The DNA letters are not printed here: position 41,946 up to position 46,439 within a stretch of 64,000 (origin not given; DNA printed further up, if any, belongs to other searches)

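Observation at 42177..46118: Six tandem 657-bp units, two of them identical, forming a 1397-aa protein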

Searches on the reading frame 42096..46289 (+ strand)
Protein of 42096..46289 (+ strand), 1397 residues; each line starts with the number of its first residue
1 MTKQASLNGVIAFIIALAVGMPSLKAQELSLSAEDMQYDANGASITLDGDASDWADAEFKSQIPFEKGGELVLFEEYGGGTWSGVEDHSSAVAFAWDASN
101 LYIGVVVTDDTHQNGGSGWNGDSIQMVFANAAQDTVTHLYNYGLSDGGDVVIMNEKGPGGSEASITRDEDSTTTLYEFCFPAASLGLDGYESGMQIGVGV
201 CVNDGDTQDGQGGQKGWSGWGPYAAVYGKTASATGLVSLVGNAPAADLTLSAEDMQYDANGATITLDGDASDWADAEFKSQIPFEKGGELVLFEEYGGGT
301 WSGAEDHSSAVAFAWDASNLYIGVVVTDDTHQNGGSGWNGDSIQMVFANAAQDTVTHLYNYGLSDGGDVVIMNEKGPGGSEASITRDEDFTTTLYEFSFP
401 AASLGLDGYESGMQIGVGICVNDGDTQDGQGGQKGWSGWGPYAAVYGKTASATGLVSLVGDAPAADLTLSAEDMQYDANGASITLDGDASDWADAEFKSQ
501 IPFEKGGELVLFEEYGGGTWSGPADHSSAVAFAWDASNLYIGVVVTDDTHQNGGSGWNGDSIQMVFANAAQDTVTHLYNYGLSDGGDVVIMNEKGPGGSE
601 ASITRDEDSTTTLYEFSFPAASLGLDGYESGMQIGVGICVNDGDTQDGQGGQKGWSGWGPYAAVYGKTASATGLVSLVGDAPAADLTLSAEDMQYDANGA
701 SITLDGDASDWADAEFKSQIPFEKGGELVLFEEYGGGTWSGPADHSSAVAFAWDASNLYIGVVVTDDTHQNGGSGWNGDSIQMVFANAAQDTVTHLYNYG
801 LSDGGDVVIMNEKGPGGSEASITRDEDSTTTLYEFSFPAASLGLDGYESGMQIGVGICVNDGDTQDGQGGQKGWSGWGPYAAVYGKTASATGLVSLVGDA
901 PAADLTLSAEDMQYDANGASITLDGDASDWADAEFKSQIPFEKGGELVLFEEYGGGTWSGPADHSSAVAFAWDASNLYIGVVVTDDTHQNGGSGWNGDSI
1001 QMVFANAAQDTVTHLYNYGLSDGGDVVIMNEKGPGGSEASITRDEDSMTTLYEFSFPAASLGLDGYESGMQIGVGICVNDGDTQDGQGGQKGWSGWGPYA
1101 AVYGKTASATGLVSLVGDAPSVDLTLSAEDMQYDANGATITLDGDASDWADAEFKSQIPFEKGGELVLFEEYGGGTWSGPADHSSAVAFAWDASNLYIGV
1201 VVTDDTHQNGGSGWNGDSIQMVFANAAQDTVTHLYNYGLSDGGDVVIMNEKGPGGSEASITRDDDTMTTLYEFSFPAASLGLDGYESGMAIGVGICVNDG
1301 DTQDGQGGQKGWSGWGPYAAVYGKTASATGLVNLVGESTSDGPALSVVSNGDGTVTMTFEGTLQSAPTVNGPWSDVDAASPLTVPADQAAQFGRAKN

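Call 6: search_protein_families(library=pfam, proteins=[window:42096-46289:+], max_evalue=1)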
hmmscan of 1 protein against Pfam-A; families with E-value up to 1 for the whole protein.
window:42096-46289:+ (1397 aa): 7 families
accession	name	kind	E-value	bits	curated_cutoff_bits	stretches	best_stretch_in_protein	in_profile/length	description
PF06452.16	CBM9_1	-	2.3e-49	168.3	23.4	6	519-661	25-169/185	Carbohydrate family 9 binding domain-like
PF22974.1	DUF7029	-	3.8e-05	24.1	27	0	252-276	71-95/100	Domain of unknown function (DUF7029)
PF09122.16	DUF1930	-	0.00024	21.4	27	0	254-282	13-41/68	Domain of unknown function (DUF1930)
PF13893.12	RRM_5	-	0.00025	21.2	27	0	124-144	69-89/125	RNA recognition motif. (a.k.a. RRM, RBD, or RNP domain)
PF12693.12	GspL_C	-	0.0023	18.2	29.6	0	449-496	77-124/158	GspL periplasmic domain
PF21057.2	Hikeshi-like_C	-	0.049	14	27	0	129-144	4-19/58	Hikeshi-like, C-terminal domain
PF17836.7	PglD_N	-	0.14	13.2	23.4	0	303-350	6-53/78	PglD N-terminal domain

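Call 10: search_protein_families(library=ncbifam, proteins=[window:42096-46289:+], max_evalue=0.01)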
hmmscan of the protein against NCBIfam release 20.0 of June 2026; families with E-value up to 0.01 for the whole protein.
window:42096-46289:+ (1397 aa): 2 families
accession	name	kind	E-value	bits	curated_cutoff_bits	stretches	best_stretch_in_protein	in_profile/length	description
NF051434.1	ArfA_OmpATb_N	equivalog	0.0031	17.8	81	0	249-275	65-91/114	channel-forming protein ArfA/OmpATb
NF011799.0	PRK15263.1-5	equivalog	0.0058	16.6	414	0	1176-1241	107-172/201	putative fimbrial protein StaE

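Call 11: find_homologous_proteins(query=window:42096-46289:+)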
Query window:42096-46289:+ (1397 aa): 123 proteins with E <= 0.001 among 8000 candidates; the best 120 are listed.
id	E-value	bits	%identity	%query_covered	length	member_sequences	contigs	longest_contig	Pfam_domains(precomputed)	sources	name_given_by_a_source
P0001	0.0e+0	3427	94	99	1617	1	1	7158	PF06452.17,PF12693.13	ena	-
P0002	0.0e+0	3170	94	99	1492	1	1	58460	PF06452.17,PF12693.13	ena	-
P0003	0.0e+0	3126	100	100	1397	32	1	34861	PF06452.17,PF22974.2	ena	-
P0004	0.0e+0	1718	85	34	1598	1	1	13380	PF18981.7,PF17963.8,PF17892.8,PF07523.19,PF06452.17,PF16403.12,PF16184.12,PF15983.11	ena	-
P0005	3.5e-203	696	42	63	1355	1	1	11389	PF22415.2,PF06452.17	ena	-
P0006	2.2e-197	676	43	61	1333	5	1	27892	PF06452.17,PF08206.18,PF18113.8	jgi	jgi:hypothetical protein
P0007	7.9e-196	671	42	63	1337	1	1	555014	PF22415.2,PF06452.17,PF08206.18,PF18113.8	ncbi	-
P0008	3.1e-194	666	43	61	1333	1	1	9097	PF06452.17,PF08206.18,PF18113.8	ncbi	-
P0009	7.1e-194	665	42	63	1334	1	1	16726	PF06452.17,PF08206.18,PF18113.8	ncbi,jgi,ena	jgi:DNA-binding protein Fis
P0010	9.3e-194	664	48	50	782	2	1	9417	PF06452.17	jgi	jgi:hypothetical protein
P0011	2.9e-187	643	42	61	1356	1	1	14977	PF22415.2,PF06452.17,PF18113.8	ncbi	-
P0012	2.7e-186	640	45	54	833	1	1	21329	PF18885.7,PF06452.17,PF08206.18,PF18113.8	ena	-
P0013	3.6e-186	639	47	51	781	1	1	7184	PF06452.17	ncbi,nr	ncbi:MAG: hypothetical protein HYY23_03810 [Verrucomicrobia bacterium]|nr:hypothetical protein [Verr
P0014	6.3e-184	632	48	46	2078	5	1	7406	PF00754.32,PF07691.18,PF06452.17,PF13385.14,PF27866.1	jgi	-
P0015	8.4e-179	615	45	50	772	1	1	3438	PF06452.17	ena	-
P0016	1.2e-165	571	44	51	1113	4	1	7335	PF06452.17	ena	-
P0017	4.7e-164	566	44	50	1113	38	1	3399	PF06452.17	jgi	-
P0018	7.5e-163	562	46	45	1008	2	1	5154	PF06452.17,PF03781.23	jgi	-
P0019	1.1e-160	555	44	49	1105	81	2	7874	PF06452.17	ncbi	-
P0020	8.8e-160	552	46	45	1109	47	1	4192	PF06452.17,PF18113.8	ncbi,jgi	jgi:hypothetical protein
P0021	1.0e-156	542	43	50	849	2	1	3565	PF22415.2,PF06452.17,PF08206.18,PF18113.8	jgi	-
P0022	1.7e-156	541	43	51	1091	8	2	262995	PF06452.17,PF18113.8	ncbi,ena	-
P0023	6.6e-156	539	46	45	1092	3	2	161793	PF06452.17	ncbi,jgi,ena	-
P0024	1.7e-155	538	43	49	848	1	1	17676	PF06452.17,PF18113.8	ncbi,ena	-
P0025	2.6e-154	534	43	52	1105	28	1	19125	PF06452.17,PF18113.8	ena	-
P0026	5.4e-154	533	44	47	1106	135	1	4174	PF06452.17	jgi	-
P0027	8.1e-150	519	43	49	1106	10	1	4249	PF06452.17,PF18113.8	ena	-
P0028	1.3e-143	498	41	49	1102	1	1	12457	PF06452.17,PF18113.8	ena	-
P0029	1.1e-137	479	42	46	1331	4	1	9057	PF06452.17,PF23456.2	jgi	jgi:hypothetical protein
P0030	1.9e-136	475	57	16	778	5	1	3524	PF06452.17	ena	-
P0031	5.4e-136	473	40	48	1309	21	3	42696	PF06452.17,PF18113.8,PF23384.2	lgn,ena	-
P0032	6.0e-130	453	83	15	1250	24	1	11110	PF06452.17,PF18884.6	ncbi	-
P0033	1.4e-129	452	82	16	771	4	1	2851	PF00754.32,PF06452.17,PF22633.4,PF24607.2,PF24135.2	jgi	jgi:hypothetical protein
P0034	2.0e-124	435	73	18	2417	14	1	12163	PF00754.32,PF06452.17,PF13385.14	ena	-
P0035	3.1e-123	431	93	15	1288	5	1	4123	PF06452.17,PF16403.12,PF13540.13,PF25390.2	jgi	jgi:hypothetical protein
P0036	1.8e-112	395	76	17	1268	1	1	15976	PF07953.21,PF06452.17,PF13385.14,PF16403.12,PF00805.29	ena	-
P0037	6.3e-110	387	71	18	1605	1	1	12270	PF06452.17,PF13385.14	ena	-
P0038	1.2e-102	363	44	33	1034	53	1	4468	PF06452.17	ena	-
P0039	5.7e-102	360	41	32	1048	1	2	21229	PF06452.17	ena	-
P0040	1.4e-101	359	45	31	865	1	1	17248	PF06452.17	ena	-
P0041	3.0e-101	358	43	34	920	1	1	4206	PF06452.17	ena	-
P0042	4.4e-100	354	44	30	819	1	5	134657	PF06452.17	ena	-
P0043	9.1e-99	350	45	30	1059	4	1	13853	PF06452.17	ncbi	-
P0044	4.5e-98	347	41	34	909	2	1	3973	PF06452.17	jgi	-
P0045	4.0e-97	344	45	30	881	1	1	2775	PF06452.17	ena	-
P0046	1.9e-95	339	45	30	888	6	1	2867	PF06452.17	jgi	-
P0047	1.5e-94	336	44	31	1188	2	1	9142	PF06452.17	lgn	-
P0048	2.4e-93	332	43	30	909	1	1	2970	PF06452.17,PF13385.14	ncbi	ncbi:MAG TPA: sugar-binding protein [Verrucomicrobiae bacterium]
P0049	3.7e-93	331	40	36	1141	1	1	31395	PF06452.17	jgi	jgi:hypothetical protein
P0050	4.4e-93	331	41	34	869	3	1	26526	PF06452.17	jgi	jgi:hypothetical protein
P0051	5.1e-93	331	45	30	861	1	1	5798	PF06452.17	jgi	jgi:Carbohydrate family 9 binding domain-like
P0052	1.0e-92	330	43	30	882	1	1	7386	PF06452.17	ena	-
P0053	1.5e-92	329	42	30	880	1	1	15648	PF06452.17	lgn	-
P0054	4.3e-92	328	40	35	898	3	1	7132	PF06452.17,PF13385.14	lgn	-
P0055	5.0e-92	327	41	31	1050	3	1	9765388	PF06452.17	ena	-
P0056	5.9e-92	327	39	33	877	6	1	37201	PF06452.17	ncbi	-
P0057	1.1e-91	326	41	32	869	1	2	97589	PF06452.17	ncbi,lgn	ncbi:MAG: sugar-binding protein [Limisphaerales bacterium]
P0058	3.1e-91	325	43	30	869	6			PF06452.17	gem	-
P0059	2.2e-90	322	42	30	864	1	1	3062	PF06452.17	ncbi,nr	ncbi:MAG: hypothetical protein JNL97_05040 [Verrucomicrobiales bacterium]|nr:hypothetical protein [V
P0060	2.5e-90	322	42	33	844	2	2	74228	PF06452.17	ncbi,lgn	-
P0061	3.3e-90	321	40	31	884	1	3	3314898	PF06452.17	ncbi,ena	-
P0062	4.2e-90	321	41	35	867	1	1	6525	PF06452.17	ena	-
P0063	1.2e-89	319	42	30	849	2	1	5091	PF06452.17,PF18113.8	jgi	jgi:hypothetical protein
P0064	3.9e-89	318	39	33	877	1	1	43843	PF06452.17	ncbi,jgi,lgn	ncbi:MAG: hypothetical protein RI897_3930 [Verrucomicrobiota bacterium]|jgi:hypothetical protein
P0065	1.2e-88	316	39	32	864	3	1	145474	PF06452.17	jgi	-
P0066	1.8e-88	316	40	33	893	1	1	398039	PF06452.17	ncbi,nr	ncbi:MAG: hypothetical protein HS113_02090 [Verrucomicrobiales bacterium]|nr:hypothetical protein [V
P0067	3.0e-88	315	41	33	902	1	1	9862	PF06452.17,PF13385.14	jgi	jgi:Concanavalin A-like lectin/glucanases superfamily/Carbohydrate family 9 binding domain-like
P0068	3.9e-82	295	43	30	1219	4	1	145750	PF06452.17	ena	-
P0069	1.6e-78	283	40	32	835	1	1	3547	PF06452.17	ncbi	ncbi:MAG: sugar-binding protein, partial [Verrucomicrobiota bacterium]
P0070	2.2e-78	282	42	31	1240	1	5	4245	PF06452.17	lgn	-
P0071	3.7e-78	281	39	34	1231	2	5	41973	PF06452.17,PF13385.14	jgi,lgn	-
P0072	1.5e-77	279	41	30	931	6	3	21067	PF06452.17,PF13385.14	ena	-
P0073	2.1e-77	279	41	31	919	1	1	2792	PF06452.17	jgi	-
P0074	1.1e-75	273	39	33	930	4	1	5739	PF06452.17,PF13385.14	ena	-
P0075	1.1e-75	273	43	25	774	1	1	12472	PF06452.17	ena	-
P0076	1.6e-74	269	61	15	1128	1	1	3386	PF06452.17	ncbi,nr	ncbi:MAG: sugar-binding protein, partial [Candidatus Thalassarchaeaceae archaeon]|nr:sugar-binding p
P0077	1.3e-72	263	55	17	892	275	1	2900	PF06452.17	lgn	-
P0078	1.8e-72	263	36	34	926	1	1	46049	PF06452.17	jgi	jgi:hypothetical protein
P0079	4.1e-72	261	37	37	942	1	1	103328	PF06452.17,PF13385.14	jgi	jgi:hypothetical protein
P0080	1.5e-71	260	60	16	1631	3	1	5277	PF07691.18,PF06452.17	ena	-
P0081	6.1e-70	254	43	17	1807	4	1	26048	PF07691.18,PF06452.17,PF10528.15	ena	-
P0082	3.6e-69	252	41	31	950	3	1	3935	PF06452.17,PF13385.14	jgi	-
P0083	1.2e-68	250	39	33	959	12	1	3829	PF06452.17,PF13385.14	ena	-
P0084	3.3e-65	238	42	17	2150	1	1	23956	PF06452.17,PF13385.14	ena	-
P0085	2.6e-64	236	43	16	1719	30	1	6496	PF06452.17,PF13385.14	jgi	jgi:hypothetical protein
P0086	4.6e-64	235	41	17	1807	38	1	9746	PF07691.18,PF06452.17,PF10528.15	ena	-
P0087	6.0e-64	234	41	17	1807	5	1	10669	PF07691.18,PF06452.17,PF10528.15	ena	-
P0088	4.4e-62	228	42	17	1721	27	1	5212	PF06452.17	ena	-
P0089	8.6e-62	227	42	17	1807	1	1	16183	PF07691.18,PF06452.17,PF10528.15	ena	-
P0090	9.8e-62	227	50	18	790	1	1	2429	PF18483.9,PF06452.17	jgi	jgi:hypothetical protein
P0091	4.3e-61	225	43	15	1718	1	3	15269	PF06452.17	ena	-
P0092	5.9e-61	224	42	17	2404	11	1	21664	PF06452.17,PF13385.14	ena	-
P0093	5.3e-60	221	44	17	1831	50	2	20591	PF00754.32,PF07691.18,PF06452.17,PF10528.15,PF13385.14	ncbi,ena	-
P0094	5.3e-60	221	45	14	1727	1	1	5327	PF07691.18,PF06452.17,PF10528.15,PF13385.14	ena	-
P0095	1.2e-59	220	41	17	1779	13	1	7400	PF07691.18,PF06452.17,PF10528.15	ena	-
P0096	1.0e-58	217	42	17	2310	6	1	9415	PF00754.32,PF06452.17,PF13385.14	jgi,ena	-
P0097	2.7e-58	216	42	22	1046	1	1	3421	PF06452.17,PF13385.14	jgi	jgi:hypothetical protein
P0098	3.1e-57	212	44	20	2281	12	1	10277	PF06452.17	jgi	jgi:hypothetical protein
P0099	9.1e-54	201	40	19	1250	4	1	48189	PF06452.17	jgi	jgi:hypothetical protein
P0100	9.9e-54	200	48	15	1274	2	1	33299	PF06452.17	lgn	-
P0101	2.6e-51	192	39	22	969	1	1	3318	PF06452.17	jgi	jgi:hypothetical protein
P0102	1.3e-49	187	46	17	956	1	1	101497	PF06452.17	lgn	-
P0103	1.4e-49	187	42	18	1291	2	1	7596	PF06452.17,PF03422.22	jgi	jgi:hypothetical protein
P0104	2.7e-49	186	44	17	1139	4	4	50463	PF00754.32,PF13205.13,PF06452.17,PF13385.14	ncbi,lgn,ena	-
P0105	1.2e-48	184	38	21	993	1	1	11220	PF07691.18,PF06452.17,PF03422.22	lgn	-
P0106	3.9e-48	182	48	16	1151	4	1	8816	PF00754.32,PF06452.17,PF13385.14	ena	-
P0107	5.5e-47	178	47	15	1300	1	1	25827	PF06452.17,PF03422.22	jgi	jgi:hypothetical protein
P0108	1.1e-46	177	40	20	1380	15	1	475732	PF07691.18,PF06452.17,PF10528.15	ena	-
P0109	8.5e-46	174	40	17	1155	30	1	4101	PF07691.18,PF06452.17,PF10528.15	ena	-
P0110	1.2e-45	174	42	17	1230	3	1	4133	PF06452.17,PF13385.14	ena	-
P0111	1.9e-45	173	43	17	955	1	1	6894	PF06452.17,PF10528.15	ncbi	-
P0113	6.8e-44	168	44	15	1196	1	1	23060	PF22352.3,PF06452.17,PF18911.7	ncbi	-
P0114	1.7e-43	167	43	17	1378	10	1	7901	PF06452.17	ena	-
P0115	1.6e-42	163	42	17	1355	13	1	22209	PF07691.18,PF06452.17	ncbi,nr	ncbi:hypothetical protein N8697_00995, partial [bacterium]|nr:hypothetical protein [bacterium]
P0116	2.5e-39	153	41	15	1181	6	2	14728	PF06452.17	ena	-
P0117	4.0e-39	152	38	18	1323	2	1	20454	PF06452.17,PF03422.22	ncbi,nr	ncbi:MAG TPA: carbohydrate-binding protein [Verrucomicrobiae bacterium]|nr:carbohydrate-binding prot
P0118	1.1e-37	147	45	14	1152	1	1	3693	PF00754.32,PF06452.17,PF22633.4,PF13385.14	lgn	-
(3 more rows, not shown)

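Call 13: find_encoding_contigs(protein=P0001, flank=10000, max_places=4)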
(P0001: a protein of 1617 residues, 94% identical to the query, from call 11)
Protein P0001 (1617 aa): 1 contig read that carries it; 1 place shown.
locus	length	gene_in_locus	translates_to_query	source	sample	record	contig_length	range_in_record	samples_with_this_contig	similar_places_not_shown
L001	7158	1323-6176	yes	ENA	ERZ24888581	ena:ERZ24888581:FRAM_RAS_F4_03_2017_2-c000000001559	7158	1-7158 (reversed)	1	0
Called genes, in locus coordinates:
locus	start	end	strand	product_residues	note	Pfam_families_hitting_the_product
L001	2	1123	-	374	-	?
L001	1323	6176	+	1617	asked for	PF12693:GspL_C (faint), PF06452:CBM9_1 (weak)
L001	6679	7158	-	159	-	?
